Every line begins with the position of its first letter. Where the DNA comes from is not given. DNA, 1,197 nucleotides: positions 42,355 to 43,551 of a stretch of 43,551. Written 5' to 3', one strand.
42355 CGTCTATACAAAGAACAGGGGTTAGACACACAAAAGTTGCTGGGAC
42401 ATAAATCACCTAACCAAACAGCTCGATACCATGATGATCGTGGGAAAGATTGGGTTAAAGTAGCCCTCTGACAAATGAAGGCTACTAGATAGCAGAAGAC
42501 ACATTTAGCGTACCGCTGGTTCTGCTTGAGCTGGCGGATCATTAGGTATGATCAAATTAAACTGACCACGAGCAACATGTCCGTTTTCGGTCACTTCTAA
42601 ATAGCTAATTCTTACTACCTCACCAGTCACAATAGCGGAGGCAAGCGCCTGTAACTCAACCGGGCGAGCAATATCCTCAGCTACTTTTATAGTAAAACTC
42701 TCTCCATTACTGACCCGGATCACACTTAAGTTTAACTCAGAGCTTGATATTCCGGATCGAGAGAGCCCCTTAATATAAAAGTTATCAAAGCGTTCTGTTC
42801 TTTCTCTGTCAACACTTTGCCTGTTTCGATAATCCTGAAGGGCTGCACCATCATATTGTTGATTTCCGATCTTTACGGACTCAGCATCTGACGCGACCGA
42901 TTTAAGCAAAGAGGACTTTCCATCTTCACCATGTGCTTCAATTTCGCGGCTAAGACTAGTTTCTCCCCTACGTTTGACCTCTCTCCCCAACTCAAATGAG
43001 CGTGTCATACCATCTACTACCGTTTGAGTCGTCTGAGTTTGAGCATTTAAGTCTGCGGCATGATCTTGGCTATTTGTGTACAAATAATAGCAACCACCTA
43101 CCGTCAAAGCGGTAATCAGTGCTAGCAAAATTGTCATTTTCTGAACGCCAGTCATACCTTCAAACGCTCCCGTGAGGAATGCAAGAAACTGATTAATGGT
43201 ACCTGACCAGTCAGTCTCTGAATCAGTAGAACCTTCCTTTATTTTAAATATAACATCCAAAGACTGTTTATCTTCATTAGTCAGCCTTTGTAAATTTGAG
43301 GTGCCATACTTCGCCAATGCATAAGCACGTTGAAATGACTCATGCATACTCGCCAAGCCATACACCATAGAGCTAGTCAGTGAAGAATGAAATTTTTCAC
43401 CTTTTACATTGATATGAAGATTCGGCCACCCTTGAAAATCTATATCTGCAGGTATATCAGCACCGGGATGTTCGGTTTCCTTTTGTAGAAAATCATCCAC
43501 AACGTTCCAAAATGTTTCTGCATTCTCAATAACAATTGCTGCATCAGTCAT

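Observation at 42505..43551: Membrane-anchored two-domain protein of unknown family in the integrase-proximal cargo slot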

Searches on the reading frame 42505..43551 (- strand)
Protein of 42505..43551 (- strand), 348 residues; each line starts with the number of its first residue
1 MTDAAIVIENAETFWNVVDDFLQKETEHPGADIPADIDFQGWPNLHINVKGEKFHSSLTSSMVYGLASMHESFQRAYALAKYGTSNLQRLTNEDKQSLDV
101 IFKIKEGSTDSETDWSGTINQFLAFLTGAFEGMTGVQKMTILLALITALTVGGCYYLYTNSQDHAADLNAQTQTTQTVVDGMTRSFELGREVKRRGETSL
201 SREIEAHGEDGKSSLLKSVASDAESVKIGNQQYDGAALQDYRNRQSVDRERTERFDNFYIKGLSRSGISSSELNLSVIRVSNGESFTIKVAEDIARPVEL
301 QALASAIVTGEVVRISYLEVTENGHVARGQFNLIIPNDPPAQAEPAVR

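Call 4: search_protein_families(library=pfam, proteins=[window:42505-43551:-], max_evalue=1)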
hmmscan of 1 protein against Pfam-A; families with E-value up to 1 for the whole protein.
window:42505-43551:- (348 aa): 0 families

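Call 5: search_protein_families(library=padloc, proteins=[window:42505-43551:-], max_evalue=1)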
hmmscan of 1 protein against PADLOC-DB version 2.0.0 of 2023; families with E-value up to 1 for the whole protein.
window:42505-43551:- (348 aa): 0 families

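Call 8: search_protein_families(library=phrogs, proteins=[window:42505-43551:-], max_evalue=1)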
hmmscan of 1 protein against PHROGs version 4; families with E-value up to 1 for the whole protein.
window:42505-43551:- (348 aa): 4 families
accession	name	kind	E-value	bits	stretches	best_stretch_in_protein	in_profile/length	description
phrog_6191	-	unknown function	3.8e-42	145.6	1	3-330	5-327/338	-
phrog_5151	-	lysis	0.1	14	1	133-182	3-52/111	Rz-like spanin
phrog_739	-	lysis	0.14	13.3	1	138-187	6-58/122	Rz-like spanin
phrog_18086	-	unknown function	0.54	11.4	0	119-134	20-35/68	-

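Call 9: search_protein_families(library=ncbifam, proteins=[window:42505-43551:-], max_evalue=1)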
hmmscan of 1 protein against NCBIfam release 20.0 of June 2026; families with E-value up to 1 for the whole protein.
window:42505-43551:- (348 aa): 1 family
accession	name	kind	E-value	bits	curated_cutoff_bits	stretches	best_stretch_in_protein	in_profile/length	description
NF052450.1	MBOE_33420_fam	equivalog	0.11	12.4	125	1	117-172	28-84/160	MBOE_33420 family protein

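Call 10: find_homologous_proteins(query=window:42505-43551:-)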
Query window:42505-43551:- (348 aa): 57 proteins with E <= 0.001 among 5148 candidates.
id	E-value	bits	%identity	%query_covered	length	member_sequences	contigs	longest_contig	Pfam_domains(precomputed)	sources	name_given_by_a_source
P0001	1.4e-213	726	94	100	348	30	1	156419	-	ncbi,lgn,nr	ncbi:TPA: hypothetical protein MB363_003702 [Klebsiella quasipneumoniae subsp. similipneumoniae]|nr:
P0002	1.3e-208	710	92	100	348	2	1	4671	-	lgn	-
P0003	4.9e-200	681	89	100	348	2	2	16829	-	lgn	-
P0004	9.8e-199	677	87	99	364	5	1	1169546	-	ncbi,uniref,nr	ncbi:hypothetical protein I7V28_01095 [Lelliottia amnigena]|uniref:hypothetical protein n=1 Tax=Lell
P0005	1.3e-194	664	85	99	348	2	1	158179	-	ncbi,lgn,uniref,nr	ncbi:hypothetical protein QUG33_10470 [Citrobacter braakii]|uniref:hypothetical protein n=1 Tax=Citr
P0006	5.1e-189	645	84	99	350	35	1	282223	-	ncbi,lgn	ncbi:hypothetical protein AB6I52_002183 [Enterobacter hormaechei]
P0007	8.2e-187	638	82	100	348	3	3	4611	-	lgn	-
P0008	9.7e-186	634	83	99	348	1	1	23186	-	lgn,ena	-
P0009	1.2e-157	542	70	99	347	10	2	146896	-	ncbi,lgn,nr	ncbi:TPA: hypothetical protein JS389_003678 [Serratia marcescens]|nr:hypothetical protein [Serratia 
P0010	4.6e-151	521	68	99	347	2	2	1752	-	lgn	-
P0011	5.1e-150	517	68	99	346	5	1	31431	-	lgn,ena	-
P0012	1.4e-149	516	68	98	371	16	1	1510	-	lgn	-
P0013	1.3e-140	486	66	97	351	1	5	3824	-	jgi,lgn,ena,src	-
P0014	3.1e-119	416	80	67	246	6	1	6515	-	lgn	-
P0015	4.5e-116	406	56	99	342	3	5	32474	-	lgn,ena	-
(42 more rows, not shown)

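Call 11: search_dna_similar(query=window:42508-43551:-, collection=phages, mode=protein, max_rows=40, rows=spread)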
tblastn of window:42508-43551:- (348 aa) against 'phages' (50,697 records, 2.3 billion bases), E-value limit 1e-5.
Records with a match: 9; places in all: 9; records where one place covers at least 80% of the query: 1.
Best place of each record, by identity: <60% 9.
By first word of the organism name: Escherichia 7; Enterobacteria 1; Moraxella 1.
By host as written in the record: Escherichia coli str. K-12 substr. MG1655 3; Escherichia coli C 3; Escherichia coli MC1061 1; Escherichia coli 1; Moraxella catarrhalis 1.
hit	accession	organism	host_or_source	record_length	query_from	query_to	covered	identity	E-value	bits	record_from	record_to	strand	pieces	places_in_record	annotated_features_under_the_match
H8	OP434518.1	Escherichia phage phi458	Escherichia coli MC1061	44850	4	339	97%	37.0%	1e-61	218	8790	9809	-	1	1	hypothetical protein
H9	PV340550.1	Escherichia phage PhiR12_2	Escherichia coli str. K-12 substr. ...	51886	30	290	75%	24.4%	8e-8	60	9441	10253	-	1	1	T2SS GspM containing protein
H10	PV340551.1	Escherichia phage PhiR12_2_star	Escherichia coli C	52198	30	290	75%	24.4%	8e-8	60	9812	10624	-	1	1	T2SS GspM containing protein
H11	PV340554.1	Escherichia phage PhiR12_5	Escherichia coli C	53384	30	290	75%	24.4%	8e-8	60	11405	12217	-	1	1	T2SS GspM containing protein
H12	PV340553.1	Escherichia phage PhiR12_4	Escherichia coli C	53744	30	290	75%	24.4%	8e-8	60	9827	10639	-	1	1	T2SS GspM containing protein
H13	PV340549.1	Escherichia phage PhiR12_1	Escherichia coli str. K-12 substr. ...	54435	30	290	75%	24.4%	8e-8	60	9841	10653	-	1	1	T2SS GspM containing protein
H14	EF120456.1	Enterobacteria phage mEp332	Escherichia coli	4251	37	287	72%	24.0%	8e-10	66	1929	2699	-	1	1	immunity region | conserved hypothetical protein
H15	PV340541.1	Escherichia phage mEp332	Escherichia coli str. K-12 substr. ...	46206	37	287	72%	24.0%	9e-10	66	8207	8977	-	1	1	T2SS GspM containing protein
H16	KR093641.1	Moraxella phage Mcat17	Moraxella catarrhalis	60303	2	137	39%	31.6%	5e-11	70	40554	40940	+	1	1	hypothetical protein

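Call 12: get_annotated_region(hit=H8, flank=5000)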
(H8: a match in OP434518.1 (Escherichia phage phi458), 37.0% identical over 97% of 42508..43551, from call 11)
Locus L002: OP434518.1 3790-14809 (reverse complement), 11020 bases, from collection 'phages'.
description: Escherichia phage phi458, complete genome.
organism: Escherichia phage phi458 (NCBI taxid 2982894)
taxonomy: Viruses; Duplodnaviria; Heunggongvirae; Uroviricota; Caudoviricetes
host: Escherichia coli MC1061; source: -; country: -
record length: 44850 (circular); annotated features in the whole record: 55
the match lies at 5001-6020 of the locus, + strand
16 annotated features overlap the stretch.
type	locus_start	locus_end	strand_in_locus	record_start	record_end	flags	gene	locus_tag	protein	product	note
CDS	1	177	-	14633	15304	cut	-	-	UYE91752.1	NinI protein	Orf19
CDS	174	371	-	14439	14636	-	-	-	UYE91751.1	NinG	Orf18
CDS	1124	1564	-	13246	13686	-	-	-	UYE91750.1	NinB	Orf17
CDS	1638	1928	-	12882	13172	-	-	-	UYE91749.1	hypothetical protein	Orf16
CDS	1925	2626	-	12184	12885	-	-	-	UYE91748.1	DNA replication protein P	Orf15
CDS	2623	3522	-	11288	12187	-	-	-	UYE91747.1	hypothetical protein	Orf14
CDS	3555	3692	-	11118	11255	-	-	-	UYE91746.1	cII protein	Orf13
CDS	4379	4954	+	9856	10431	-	-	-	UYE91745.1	CI protein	Orf12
CDS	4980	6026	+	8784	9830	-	-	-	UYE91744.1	hypothetical protein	Orf11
CDS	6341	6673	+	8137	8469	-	-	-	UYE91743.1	hypothetical protein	Orf10; gene 37 protein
CDS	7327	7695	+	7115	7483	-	-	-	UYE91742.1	hypothetical protein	Orf9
CDS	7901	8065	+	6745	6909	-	-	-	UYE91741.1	host-killing protein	Orf8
CDS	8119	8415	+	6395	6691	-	-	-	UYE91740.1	host-nuclease inhibitor protein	Orf7; host-nuclease inhibitor protein Gam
CDS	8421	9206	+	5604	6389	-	-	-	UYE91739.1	hypothetical protein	Orf6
CDS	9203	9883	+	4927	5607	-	-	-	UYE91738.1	putative exonuclease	Orf5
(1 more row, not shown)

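Call 13: get_annotated_region(hit=H15, flank=5000)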
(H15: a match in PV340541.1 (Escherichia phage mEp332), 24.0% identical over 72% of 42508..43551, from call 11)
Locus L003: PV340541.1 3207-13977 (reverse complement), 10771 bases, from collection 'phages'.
description: Escherichia phage mEp332, complete genome.
organism: Escherichia phage mEp332 (NCBI taxid 3416465)
taxonomy: Viruses
host: Escherichia coli str. K-12 substr. MG1655; source: -; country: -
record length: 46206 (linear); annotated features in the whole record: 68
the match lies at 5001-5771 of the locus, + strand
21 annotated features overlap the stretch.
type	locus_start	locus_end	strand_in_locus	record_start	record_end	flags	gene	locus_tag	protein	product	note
CDS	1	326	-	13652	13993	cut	-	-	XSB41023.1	NinX protein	protein ninX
CDS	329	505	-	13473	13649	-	-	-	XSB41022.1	NinE protein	hypothetical protein NinE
CDS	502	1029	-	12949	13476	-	-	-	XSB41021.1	methyltransferase protein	N-6-adenine-methyltransferase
CDS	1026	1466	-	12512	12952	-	-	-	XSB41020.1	NinB protein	protein ninB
CDS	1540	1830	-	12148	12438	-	-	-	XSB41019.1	Ren protein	protein ren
CDS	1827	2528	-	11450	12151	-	-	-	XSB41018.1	replication protein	replication protein 14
CDS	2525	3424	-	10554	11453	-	-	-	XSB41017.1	hypothetical protein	-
CDS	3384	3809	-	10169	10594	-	-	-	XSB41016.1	cII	activator protein cII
CDS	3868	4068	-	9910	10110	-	-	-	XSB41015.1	Cro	hypothetical protein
CDS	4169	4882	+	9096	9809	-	-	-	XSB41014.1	cI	repressor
CDS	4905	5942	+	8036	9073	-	-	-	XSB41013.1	T2SS GspM containing protein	-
CDS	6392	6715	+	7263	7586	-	-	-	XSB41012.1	hypothetical protein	-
CDS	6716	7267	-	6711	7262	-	-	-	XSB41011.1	hypothetical protein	-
CDS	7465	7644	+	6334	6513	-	-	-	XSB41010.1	hypothetical protein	-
CDS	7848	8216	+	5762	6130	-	-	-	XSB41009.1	Ea10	lambda prophage-derived protein ea10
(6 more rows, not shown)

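Call 14: get_annotated_region(hit=H16, flank=4000)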
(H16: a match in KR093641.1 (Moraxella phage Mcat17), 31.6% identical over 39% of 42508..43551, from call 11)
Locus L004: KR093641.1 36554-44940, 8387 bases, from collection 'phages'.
description: Moraxella phage Mcat17, complete genome.
organism: Moraxella phage Mcat17 (NCBI taxid 1647532)
taxonomy: Viruses; Duplodnaviria; Heunggongvirae; Uroviricota; Caudoviricetes
host: Moraxella catarrhalis; source: ear aspirate; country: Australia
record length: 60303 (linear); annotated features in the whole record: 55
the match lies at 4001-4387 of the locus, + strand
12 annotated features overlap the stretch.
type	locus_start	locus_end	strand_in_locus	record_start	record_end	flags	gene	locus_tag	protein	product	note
CDS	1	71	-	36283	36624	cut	-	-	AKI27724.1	hypothetical protein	-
CDS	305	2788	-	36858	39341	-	-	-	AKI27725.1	virulence associated E family protein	-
CDS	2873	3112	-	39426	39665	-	-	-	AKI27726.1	hypothetical protein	-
CDS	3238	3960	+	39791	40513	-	-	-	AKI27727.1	hypothetical protein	-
CDS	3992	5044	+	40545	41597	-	-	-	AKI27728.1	hypothetical protein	-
CDS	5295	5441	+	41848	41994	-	-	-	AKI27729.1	hypothetical protein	-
CDS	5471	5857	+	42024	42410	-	-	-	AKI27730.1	hypothetical protein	-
CDS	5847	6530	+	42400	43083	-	-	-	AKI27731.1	hypothetical protein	-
CDS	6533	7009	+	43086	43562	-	-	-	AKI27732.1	hypothetical protein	-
CDS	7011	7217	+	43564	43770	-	-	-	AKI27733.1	hypothetical protein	-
CDS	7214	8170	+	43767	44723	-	-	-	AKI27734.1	hypothetical protein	-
CDS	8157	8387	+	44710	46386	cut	-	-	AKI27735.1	hypothetical protein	-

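Call 27: predict_structure(alignment_id=A2)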
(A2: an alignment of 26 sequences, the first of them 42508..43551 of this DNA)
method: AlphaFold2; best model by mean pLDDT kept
length: 348 residues; sequences in the alignment: 26
mean_pLDDT: 75.4   pTM: 0.60
mean pLDDT of the five models: 75.4, 65.5, 64.6, 57.0, 50.6
residues with pLDDT >= 90: 19; 70-90: 240; 50-70: 56; < 50: 33
segments of 3 or more residues with pLDDT < 50: 154-173, 339-348
pLDDT, mean of each block of 10 residues (from residue 1): 71 88 88 85 77 64 80 87 84 80 57 82 81 84 86 42 35 55 75 82 82 83 77 79 62 88 74 83 81 76 83 89 76 72 44
secondary structure, 60 per line:
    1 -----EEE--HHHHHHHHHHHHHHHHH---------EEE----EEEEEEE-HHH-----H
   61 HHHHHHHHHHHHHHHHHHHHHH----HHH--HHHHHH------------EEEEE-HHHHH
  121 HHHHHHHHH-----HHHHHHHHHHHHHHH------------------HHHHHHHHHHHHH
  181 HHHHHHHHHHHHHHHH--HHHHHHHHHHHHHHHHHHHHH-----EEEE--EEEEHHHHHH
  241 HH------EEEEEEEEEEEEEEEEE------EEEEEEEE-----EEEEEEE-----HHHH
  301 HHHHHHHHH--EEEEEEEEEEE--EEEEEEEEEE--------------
elements in order: E6-8 H11-27 E37-39 E44-50 H60-82 H92-97 E110-114 H116-129 H135-149 H168-196 H199-219 E225-228 E231-234 H235-242 E249-265 E272-279 E285-291 H297-309 E312-322 E325-334

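Call 29: search_protein_representatives(alignment_id=A2)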
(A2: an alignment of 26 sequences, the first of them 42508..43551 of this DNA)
Query: 26 sequences, 347 profile positions. Proteins with E-value up to 0.001 (for the whole library): 865; up to 1e-10: 532; up to 1e-30: 23. The best 150 are listed.
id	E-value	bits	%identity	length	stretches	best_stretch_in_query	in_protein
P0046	4.3e-150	515.8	-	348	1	3-341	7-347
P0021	2.5e-144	496.8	-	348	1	1-345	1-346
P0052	7.0e-123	426.3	-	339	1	1-337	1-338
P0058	1.0e-113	396.2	-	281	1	62-340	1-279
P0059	2.0e-108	378.8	-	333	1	5-337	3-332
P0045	2.8e-99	348.7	-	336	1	1-336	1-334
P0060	1.3e-69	251.1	-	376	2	3-189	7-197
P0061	3.0e-57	210.5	-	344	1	4-344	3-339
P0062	1.2e-54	202.0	-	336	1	5-338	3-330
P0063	3.0e-54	200.6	-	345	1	4-344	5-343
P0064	1.6e-49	185.0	-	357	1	5-341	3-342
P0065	4.8e-48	180.2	-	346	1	5-342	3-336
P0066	5.1e-47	176.8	-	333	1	6-336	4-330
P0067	2.0e-46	174.9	-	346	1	5-340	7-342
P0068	8.9e-46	172.8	-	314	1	4-312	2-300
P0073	1.3e-36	142.6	-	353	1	4-329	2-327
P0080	1.1e-28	116.5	-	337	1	5-207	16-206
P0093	4.4e-26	108.0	-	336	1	9-317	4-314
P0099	1.3e-25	106.5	-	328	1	4-323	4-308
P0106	1.3e-24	103.2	-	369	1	6-317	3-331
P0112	2.9e-24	102.0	-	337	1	3-295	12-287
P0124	2.1e-23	99.2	-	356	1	5-270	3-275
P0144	4.4e-22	94.8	-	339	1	4-236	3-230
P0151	1.2e-21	93.4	-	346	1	34-254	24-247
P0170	1.4e-20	89.9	-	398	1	4-197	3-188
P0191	3.4e-20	88.6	-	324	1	5-320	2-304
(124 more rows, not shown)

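Call 32: search_protein_families(library=pfam, alignment_id=A3, max_evalue=0.01)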
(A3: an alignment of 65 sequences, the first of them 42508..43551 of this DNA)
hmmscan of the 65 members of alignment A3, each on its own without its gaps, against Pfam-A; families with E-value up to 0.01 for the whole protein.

A. member 1, window:42508-43551:- (348 aa): 0 families

B. families by the number of members that match (of 65 scanned): 11 families
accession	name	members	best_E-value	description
PF05384.16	DegS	1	0.00021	Sensor protein DegS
PF14962.11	AIF-MLS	1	0.0012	Mitochondria Localisation Sequence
PF04069.17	OpuAC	1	0.0015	Substrate binding domain of ABC-type glycine betaine transport system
PF13350.11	Y_phosphatase3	1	0.0018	Tyrosine phosphatase family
PF01949.23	Endo_dU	1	0.0025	Endonuclease dU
PF16409.10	DUF5017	1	0.0027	Domain of unknown function (DUF5017)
PF14221.11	DUF4330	1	0.0052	Domain of unknown function (DUF4330)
PF12509.13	DUF3715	1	0.0069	Protein of unknown function (DUF3715)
PF01699.29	Na_Ca_ex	1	0.0075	Sodium/calcium exchanger protein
PF19022.5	DUF5748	1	0.0075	Family of unknown function (DUF5748)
PF14308.11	DnaJ-X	1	0.0083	X-domain of DnaJ-containing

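Call 33: search_solved_structures(query=A3, max_evalue=1)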
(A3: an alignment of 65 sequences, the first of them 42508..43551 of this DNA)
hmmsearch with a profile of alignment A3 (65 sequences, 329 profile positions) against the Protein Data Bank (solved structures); distinct sequences matched with E-value up to 1: 10.
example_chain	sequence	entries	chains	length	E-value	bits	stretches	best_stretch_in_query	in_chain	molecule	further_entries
6ykr_F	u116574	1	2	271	0.003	20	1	139-259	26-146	Chemotaxis protein MotB, putative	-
6ykp_F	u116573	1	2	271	0.0036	19.7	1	139-259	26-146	Chemotaxis protein MotB, putative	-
6e31_A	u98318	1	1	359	0.043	16.2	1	198-294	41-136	Rap1-interacting adapter molecule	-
6s7p_A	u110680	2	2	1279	0.044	16.1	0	101-212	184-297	Phosphatidylcholine translocator ABCB4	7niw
7niu_A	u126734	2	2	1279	0.045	16.1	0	101-212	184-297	Isoform 2 of Phosphatidylcholine translocator ABCB4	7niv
5nc6_B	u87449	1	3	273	0.056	15.8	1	131-173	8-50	Peptidoglycan N-acetylglucosamine deacetylase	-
9i7s_K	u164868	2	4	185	0.076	15.4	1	134-204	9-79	Tom20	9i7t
1tnm_A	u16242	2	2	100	0.12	14.7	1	230-278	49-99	TITIN MODULE M5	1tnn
1nct_A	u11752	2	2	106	0.14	14.5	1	230-278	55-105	TITIN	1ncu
9fc2_B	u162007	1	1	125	0.42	12.9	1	93-158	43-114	Nanobody 4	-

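Call 38: find_related_loci(query=A2, collection=viral_contigs, flank=6000)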
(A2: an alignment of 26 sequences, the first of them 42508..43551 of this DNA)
Query A2 (348 aa) in viral_contigs; peptide patterns used: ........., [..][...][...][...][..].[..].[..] (x = any residue, [..] = any of these).
77 stretches matched a pattern; 44 encode a relative of the query (tblastn E <= 1e-3); 41 distinct loci.
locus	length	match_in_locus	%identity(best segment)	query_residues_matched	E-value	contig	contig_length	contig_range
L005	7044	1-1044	100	1-348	0e+0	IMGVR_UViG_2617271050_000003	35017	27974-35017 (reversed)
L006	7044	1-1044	94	1-348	0e+0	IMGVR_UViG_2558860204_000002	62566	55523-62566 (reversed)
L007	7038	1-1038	84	1-346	0e+0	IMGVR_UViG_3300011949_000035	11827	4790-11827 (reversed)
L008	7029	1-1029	83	1-343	0e+0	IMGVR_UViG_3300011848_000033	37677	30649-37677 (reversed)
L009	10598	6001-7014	55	1-342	4e-123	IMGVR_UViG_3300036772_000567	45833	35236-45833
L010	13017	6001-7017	55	1-343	2e-121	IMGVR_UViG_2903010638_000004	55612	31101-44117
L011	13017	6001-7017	53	1-343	3e-119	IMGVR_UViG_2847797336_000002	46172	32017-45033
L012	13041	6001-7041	53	1-343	4e-117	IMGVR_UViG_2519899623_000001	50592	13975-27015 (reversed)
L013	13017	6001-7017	55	8-343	1e-113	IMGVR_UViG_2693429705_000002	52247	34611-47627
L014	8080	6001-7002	43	2-334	7e-89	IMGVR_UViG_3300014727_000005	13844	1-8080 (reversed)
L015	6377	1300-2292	41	7-335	4e-83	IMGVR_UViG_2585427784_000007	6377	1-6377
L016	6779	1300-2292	41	7-335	9e-83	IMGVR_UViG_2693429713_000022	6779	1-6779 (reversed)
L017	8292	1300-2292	41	7-335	1e-82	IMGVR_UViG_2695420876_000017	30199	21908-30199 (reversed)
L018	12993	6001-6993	41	7-335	1e-82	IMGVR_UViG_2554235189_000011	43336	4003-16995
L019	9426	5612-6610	40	4-334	5e-82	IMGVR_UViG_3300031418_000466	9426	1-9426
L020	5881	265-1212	41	36-345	2e-70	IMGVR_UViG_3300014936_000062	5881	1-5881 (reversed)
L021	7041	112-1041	40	36-340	2e-70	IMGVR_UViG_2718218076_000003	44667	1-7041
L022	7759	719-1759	38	1-342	3e-70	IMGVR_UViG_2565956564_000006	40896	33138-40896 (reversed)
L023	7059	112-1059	40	36-345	4e-70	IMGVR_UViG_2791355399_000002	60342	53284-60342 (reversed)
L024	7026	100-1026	39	32-336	8e-70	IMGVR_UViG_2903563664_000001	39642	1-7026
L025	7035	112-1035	40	36-338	6e-69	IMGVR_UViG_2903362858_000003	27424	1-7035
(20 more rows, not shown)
